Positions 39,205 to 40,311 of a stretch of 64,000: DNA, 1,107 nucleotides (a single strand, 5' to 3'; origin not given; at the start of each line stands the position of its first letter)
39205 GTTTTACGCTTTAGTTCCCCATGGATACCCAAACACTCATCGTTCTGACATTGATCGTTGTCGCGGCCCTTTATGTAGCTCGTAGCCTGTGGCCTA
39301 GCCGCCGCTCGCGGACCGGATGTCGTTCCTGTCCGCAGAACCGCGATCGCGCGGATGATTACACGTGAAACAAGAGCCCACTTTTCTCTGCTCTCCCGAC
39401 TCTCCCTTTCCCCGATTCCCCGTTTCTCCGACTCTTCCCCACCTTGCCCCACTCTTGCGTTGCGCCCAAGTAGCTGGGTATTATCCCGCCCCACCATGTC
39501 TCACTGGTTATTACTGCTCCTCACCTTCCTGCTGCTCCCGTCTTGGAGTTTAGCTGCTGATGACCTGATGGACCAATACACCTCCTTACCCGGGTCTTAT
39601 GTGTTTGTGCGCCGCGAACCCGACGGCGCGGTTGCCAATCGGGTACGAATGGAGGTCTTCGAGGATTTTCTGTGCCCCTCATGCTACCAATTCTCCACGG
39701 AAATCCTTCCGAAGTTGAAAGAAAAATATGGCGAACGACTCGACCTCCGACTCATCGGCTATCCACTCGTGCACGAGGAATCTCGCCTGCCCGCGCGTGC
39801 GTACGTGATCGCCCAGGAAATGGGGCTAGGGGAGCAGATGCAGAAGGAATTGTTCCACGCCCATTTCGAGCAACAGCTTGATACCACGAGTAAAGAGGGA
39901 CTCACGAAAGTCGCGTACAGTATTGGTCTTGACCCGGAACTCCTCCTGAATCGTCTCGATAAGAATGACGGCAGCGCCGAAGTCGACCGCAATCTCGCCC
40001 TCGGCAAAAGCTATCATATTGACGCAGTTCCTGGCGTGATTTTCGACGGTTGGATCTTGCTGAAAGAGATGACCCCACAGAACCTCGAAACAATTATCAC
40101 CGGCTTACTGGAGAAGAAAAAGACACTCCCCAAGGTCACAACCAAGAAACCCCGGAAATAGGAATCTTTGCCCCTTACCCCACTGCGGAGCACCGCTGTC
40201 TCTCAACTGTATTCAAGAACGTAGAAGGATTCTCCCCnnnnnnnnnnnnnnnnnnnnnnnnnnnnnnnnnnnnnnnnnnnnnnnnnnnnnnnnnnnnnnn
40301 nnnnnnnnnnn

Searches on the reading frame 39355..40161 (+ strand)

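Call 47: search_protein_families(library=pfam, proteins=[window:39355-40161:+], max_evalue=0.00001)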
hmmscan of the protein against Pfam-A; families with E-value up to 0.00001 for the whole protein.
window:39355-40161:+ (268 aa): 2 families
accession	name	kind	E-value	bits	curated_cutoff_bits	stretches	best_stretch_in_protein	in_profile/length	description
PF01323.26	DSBA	-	2.6e-14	53.9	25.6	1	100-234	3-176/191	DSBA-like thioredoxin domain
PF13462.12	Thioredoxin_4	-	3.9e-11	43.9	23.2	1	95-248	13-163/165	Thioredoxin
